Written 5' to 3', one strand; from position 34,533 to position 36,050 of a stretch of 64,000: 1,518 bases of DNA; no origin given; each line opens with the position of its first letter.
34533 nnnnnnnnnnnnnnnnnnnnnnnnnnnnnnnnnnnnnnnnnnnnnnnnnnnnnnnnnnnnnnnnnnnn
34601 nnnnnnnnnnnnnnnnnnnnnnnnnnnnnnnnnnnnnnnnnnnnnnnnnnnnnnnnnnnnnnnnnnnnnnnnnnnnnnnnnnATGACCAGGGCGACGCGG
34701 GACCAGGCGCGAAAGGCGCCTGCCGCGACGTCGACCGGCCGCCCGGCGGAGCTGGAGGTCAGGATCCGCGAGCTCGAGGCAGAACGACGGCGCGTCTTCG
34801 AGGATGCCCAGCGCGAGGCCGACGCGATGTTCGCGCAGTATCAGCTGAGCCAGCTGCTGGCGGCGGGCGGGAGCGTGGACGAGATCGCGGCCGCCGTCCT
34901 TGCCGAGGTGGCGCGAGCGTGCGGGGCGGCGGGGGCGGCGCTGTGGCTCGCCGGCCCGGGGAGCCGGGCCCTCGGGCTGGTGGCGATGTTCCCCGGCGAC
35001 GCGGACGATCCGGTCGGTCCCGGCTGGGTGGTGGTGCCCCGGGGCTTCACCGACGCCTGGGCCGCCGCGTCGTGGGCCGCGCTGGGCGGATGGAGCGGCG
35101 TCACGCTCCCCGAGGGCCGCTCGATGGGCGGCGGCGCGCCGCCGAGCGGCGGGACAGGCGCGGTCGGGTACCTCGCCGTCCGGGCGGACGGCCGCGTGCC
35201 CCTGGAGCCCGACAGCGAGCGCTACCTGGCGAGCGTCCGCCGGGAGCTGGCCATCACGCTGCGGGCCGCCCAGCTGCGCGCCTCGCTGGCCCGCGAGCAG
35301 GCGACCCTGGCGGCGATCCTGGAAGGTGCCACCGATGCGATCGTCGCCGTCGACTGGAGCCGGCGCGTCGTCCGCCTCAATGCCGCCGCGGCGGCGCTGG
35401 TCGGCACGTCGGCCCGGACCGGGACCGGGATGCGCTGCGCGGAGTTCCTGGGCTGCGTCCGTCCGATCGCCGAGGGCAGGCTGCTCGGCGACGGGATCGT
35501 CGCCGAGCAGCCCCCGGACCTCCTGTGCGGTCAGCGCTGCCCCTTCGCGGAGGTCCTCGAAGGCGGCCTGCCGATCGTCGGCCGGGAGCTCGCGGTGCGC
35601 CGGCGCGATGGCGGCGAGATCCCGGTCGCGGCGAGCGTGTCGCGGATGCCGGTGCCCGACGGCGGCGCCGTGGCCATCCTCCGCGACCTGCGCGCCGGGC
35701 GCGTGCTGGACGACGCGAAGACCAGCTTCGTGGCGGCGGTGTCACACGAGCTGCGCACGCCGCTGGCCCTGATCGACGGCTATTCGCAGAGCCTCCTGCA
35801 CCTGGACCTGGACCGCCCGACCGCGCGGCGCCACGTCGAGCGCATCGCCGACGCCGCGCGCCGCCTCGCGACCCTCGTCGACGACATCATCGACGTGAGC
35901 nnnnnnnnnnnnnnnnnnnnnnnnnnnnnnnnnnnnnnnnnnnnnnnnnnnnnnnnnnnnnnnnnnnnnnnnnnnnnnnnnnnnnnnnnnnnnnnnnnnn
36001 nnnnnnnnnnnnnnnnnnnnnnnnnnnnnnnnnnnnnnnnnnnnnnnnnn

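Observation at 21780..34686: Oversized glycerol/DHA catabolic supercluster with three dhaL, two dhaM(EIIA-only) and a single dhaK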

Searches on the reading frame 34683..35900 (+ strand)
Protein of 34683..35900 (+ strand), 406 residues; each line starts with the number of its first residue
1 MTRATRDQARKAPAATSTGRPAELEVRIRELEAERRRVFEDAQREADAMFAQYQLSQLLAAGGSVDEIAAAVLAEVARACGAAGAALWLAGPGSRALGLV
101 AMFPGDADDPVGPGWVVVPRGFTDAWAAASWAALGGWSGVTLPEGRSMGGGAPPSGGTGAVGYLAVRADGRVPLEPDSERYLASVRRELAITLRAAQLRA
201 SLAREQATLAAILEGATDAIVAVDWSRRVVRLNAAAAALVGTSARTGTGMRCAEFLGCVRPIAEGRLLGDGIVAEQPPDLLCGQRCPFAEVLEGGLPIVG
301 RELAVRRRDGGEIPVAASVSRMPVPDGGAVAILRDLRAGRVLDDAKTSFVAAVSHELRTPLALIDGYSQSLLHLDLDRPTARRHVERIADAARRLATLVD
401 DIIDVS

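Call 43: search_solved_structures(query=window:34683-35900:+, max_evalue=10, show_alignments=2)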
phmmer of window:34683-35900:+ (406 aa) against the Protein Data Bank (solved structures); distinct sequences matched with E-value up to 10: 46.
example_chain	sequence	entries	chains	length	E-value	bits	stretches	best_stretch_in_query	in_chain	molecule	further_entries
4jas_A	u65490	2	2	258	1.2e-07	34.5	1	335-406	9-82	Histidine kinase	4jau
4q20_A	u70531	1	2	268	3.1e-07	33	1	343-405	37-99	Sensor protein DivL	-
5uht_A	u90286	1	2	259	4.6e-07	32.5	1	335-406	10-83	Sensor histidine kinase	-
3dge_A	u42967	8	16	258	4.6e-07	32.5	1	335-406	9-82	Sensor protein | Histidine kinase | Sensor histidine kinase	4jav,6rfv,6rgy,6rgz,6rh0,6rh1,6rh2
2c2a_A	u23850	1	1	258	4.6e-07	32.5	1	335-406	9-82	SENSOR HISTIDINE KINASE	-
6paj_A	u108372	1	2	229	1.3e-06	31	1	342-405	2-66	Sensor protein SrrB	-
6azr_A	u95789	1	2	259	2.3e-06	30.2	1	335-406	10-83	Sensor histidine kinase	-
6rh7_A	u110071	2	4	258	1.1e-05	27.9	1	335-406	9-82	Sensor histidine kinase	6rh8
4mt8_A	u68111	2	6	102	1.4e-05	27.6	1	343-406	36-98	Ethylene response sensor 1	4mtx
4i5s_A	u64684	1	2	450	7.3e-05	25.3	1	327-405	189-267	Putative histidine kinase CovS; VicK-like protein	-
7n0e_B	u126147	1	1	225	0.00049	22.5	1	346-406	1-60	Histidine kinase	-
5ukv_A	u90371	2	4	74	0.00091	21.6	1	340-403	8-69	ATP-binding protein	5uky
6dk7_A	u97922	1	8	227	0.0011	21.3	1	348-406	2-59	RetS (Regulator of Exopolysaccharide and Type III Secretion)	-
6dk8_A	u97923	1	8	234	0.0012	21.3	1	348-406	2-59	RetS (Regulator of Exopolysaccharide and Type III Secretion)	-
7p8e_A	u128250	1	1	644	0.0057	19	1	340-404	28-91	Receiver domain of histidine kinase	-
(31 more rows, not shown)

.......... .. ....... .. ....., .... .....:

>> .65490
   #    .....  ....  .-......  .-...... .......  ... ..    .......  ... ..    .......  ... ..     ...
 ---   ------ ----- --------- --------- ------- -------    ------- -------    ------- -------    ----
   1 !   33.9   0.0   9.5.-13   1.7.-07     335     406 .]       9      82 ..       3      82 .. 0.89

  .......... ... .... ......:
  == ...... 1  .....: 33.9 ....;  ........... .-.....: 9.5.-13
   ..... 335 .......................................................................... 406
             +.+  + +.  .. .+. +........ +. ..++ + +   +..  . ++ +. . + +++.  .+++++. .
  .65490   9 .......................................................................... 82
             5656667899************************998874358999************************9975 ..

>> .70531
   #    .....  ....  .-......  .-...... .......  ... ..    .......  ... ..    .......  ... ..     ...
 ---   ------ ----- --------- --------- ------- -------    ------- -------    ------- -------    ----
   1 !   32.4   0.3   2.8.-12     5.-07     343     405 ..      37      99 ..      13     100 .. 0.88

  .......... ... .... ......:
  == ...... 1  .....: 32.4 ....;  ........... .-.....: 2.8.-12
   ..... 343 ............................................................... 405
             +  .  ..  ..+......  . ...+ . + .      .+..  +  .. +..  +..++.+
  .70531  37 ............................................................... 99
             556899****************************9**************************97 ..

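Call 47: find_homologous_proteins(query=window:34683-35717:+)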
Query window:34683-35717:+ (345 aa): 346 proteins with E <= 0.001 among 8000 candidates; the best 120 are listed.
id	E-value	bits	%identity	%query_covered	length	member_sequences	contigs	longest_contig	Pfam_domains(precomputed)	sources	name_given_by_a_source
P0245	6.9e-212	721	100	100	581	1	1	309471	PF13581.13,PF02518.32,PF00512.32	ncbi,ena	-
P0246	6.6e-154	530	78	100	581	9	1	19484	PF02518.32,PF00512.32,PF00989.32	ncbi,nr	ncbi:MAG: PAS domain-containing sensor histidine kinase [Chloroflexi bacterium]|nr:PAS domain-contai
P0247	2.4e-152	525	77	100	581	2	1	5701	PF02518.32,PF00512.32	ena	-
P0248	3.4e-152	525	79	98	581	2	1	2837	PF13581.13,PF02518.32,PF00512.32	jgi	jgi:signal transduction histidine kinase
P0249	3.3e-150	518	80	94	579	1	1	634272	PF02518.32,PF00512.32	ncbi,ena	-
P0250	8.2e-147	507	76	100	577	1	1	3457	PF02518.32,PF00512.32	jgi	jgi:signal transduction histidine kinase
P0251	2.0e-146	506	78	93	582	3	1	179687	PF08448.17,PF02518.32,PF00512.32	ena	-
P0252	2.1e-146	506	78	94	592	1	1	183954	PF13581.13,PF02518.32,PF00512.32,PF00989.32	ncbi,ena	-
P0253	1.6e-144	499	77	94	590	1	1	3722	PF02518.32,PF00512.32,PF00989.32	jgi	jgi:signal transduction histidine kinase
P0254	4.0e-143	495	76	100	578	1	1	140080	PF02518.32,PF00512.32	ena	-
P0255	5.8e-139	481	76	94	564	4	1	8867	PF02518.32,PF00512.32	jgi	jgi:signal transduction histidine kinase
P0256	2.9e-138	479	75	94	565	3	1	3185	PF02518.32,PF00512.32,PF00989.32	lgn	-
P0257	1.2e-137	477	74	94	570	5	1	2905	PF08448.17,PF02518.32,PF00512.32,PF00989.32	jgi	jgi:signal transduction histidine kinase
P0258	6.3e-136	471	73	94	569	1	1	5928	PF08448.17,PF02518.32,PF00512.32,PF00989.32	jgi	-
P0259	1.8e-135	470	75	93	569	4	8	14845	PF02518.32,PF00512.32,PF00989.32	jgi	jgi:signal transduction histidine kinase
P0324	2.1e-78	282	55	91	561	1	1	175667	PF13188.14,PF13581.13,PF02518.32,PF00512.32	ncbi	-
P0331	5.1e-74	268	53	94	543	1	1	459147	PF08448.17,PF00512.32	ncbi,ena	-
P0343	1.2e-70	257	50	88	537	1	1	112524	PF08448.17,PF02518.32,PF00512.32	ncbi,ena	-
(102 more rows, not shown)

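Call 54: predict_structure(alignment_id=A2)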
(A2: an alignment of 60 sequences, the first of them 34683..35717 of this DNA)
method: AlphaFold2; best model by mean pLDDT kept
length: 345 residues; sequences in the alignment: 60
mean_pLDDT: 86.9   pTM: 0.65
mean pLDDT of the five models: 86.9, 85.7, 84.8, 83.0, 83.0
residues with pLDDT >= 90: 222; 70-90: 68; 50-70: 52; < 50: 3
segments of 3 or more residues with pLDDT < 50: none
pLDDT, mean of each block of 10 residues (from residue 1): 54 63 95 97 89 87 92 95 96 94 84 74 97 96 72 64 95 95 94 93 87 80 97 94 96 89 61 62 90 95 94 96 92 94 86
secondary structure, 60 per line:
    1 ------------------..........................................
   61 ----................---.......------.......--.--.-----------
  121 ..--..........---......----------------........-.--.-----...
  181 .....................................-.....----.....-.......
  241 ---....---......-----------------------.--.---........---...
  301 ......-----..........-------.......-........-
elements in order: H19-60 H65-80 E84-90 E97-103 H125-134 E138-143 E160-167 H178-217 E219-223 E228-232 H234-240 H244-247 H252-256 H287-294 E298-306 E312-321 E329-335 H337-344

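Call 57: fold_search(model_id=the predicted structure, library=pdb)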
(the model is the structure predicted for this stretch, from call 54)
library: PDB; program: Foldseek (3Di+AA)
matches with E <= 10: 1422; with E <= 0.001: 362
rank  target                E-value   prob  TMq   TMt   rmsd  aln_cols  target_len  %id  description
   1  9a5d_A                1.5e-08  1.00  0.22  0.13  41.5       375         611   13  Integrative model of WALK-YYCH by crosslinking MS and deep learning (released 2024-09-18)
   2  4lrx_C                9.3e-08  1.00  0.24  0.28  12.8       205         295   15  Crystal Structure of the E.coli DhaR(N)-DhaK complex (released 2014-01-29)
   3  8js5_A                1.2e-07  1.00  0.27  0.36  14.8       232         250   18  Dimeric PAS domains of oxygen sensor FixL with ferric unliganded heme (released 2024-06-26)
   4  4lry_C                2.3e-07  1.00  0.24  0.28  12.9       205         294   15  Crystal Structure of the E.coli DhaR(N)-DhaK(T79L) complex (released 2014-01-29)
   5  9bgv_A                3.2e-07  1.00  0.26  0.12  13.2       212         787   14  DosP R97A straight form (released 2024-11-20)
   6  8js5_G                4.6e-07  1.00  0.26  0.35  15.2       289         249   17  Dimeric PAS domains of oxygen sensor FixL with ferric unliganded heme (released 2024-06-26)
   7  8js5_C                4.9e-07  1.00  0.27  0.36  15.1       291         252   16  Dimeric PAS domains of oxygen sensor FixL with ferric unliganded heme (released 2024-06-26)
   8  8js6_E                5.2e-07  1.00  0.26  0.35  15.1       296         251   15  Dimeric PAS domains of oxygen sensor FixL in complex with cyanide-bound ferric heme (released 2024-06-26)
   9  8js5_B                5.2e-07  1.00  0.26  0.34  15.1       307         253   14  Dimeric PAS domains of oxygen sensor FixL with ferric unliganded heme (released 2024-06-26)
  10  8js6_C                5.2e-07  1.00  0.25  0.33  16.2       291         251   16  Dimeric PAS domains of oxygen sensor FixL in complex with cyanide-bound ferric heme (released 2024-06-26)
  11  8js5_F                5.8e-07  1.00  0.26  0.36  14.1       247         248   14  Dimeric PAS domains of oxygen sensor FixL with ferric unliganded heme (released 2024-06-26)
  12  9cmf_A                6.2e-07  1.00  0.26  0.12  13.1       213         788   15  Substrate bound DosP (released 2024-11-20)
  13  6pps_B                7.0e-07  1.00  0.24  0.32  17.9       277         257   10  A blue light illuminated LOV-PAS construct from the LOV-HK sensory protein from Brucella abortus (construct 15-273) (released 2020-07-15)
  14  9cdr_A                8.3e-07  1.00  0.26  0.12  15.2       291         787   13  DosP Apo straight form (released 2024-11-20)
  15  4lrz_H                8.8e-07  1.00  0.23  0.27  13.9       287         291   14  Crystal Structure of the E.coli DhaR(N)-DhaL complex (released 2014-01-29)
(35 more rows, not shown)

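Call 59: find_encoding_contigs(protein=P0331, flank=6000, max_places=1)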
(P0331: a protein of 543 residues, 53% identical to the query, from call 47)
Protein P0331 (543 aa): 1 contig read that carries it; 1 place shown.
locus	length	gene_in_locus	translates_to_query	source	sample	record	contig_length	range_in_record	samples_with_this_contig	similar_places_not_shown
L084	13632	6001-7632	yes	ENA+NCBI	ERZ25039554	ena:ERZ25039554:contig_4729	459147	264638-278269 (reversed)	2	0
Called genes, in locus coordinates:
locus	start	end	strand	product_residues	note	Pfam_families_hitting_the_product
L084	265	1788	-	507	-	PF00370:FGGY_N, PF02782:FGGY_C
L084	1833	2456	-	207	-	PF02734:Dak2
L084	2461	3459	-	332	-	PF02733:Dak1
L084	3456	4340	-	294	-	PF00230:MIP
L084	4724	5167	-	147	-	PF03610:EIIA-man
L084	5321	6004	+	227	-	PF02734:Dak2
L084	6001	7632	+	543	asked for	PF08448:PAS_4, PF00512:HisKA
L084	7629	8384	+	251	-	PF00072:Response_reg, PF00486:Trans_reg_C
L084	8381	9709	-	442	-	PF00083:Sugar_tr, PF07690:MFS_1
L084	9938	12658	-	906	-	PF02559:CarD_TRCF_RID, PF00270:DEAD, PF04851:ResIII, PF00271:Helicase_C, PF03461:TRCF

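Call 60: find_encoding_contigs(protein=P0343, flank=6000, max_places=1)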
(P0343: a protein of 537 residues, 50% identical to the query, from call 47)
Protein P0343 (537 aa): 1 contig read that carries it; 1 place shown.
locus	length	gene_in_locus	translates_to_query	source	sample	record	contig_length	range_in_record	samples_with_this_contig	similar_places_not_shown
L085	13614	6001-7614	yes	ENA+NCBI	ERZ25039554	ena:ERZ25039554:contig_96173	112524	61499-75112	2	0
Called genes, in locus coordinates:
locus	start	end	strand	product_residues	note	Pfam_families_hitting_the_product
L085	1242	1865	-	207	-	PF02734:Dak2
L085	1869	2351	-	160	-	PF02733:Dak1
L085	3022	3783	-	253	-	PF00230:MIP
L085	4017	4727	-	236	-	PF02734:Dak2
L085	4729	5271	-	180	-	PF03610:EIIA-man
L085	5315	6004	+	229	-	PF02734:Dak2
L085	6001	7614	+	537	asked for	PF08448:PAS_4 (faint), PF00512:HisKA, PF02518:HATPase_c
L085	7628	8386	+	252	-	PF00072:Response_reg, PF00486:Trans_reg_C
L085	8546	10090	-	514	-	PF00083:Sugar_tr, PF07690:MFS_1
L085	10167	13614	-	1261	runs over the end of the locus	PF17757:UvrB_inter, PF02559:CarD_TRCF_RID, PF00270:DEAD, PF04851:ResIII (weak), PF00271:Helicase_C, PF03461:TRCF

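Call 61: find_encoding_contigs(protein=P0324, flank=6000, max_places=1)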
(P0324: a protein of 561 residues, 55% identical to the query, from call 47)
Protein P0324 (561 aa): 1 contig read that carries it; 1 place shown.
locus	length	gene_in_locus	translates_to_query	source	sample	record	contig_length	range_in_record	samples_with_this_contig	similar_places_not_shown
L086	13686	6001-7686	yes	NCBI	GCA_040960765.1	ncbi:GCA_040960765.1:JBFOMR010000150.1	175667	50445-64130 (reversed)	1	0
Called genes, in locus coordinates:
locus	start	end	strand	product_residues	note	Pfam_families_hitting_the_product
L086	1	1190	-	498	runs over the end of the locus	PF00370:FGGY_N, PF02782:FGGY_C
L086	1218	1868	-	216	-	PF02734:Dak2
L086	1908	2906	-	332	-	PF02733:Dak1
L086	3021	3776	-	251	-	PF00230:MIP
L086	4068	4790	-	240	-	PF02734:Dak2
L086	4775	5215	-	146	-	PF03610:EIIA-man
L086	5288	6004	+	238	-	PF02734:Dak2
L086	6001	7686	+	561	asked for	PF13581:HATPase_c_2 (faint), PF13188:PAS_8 (weak), PF00512:HisKA, PF02518:HATPase_c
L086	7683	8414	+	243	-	PF00072:Response_reg, PF00486:Trans_reg_C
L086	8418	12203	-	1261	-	PF17757:UvrB_inter, PF02559:CarD_TRCF_RID, PF00270:DEAD, PF04851:ResIII (weak), PF00271:Helicase_C, PF03461:TRCF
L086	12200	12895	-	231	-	PF01195:Pept_tRNA_hydro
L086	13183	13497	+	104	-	PF12802:MarR_2, PF01047:MarR (weak), PF13601:HTH_34 (weak)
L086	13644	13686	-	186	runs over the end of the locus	PF02130:YbeY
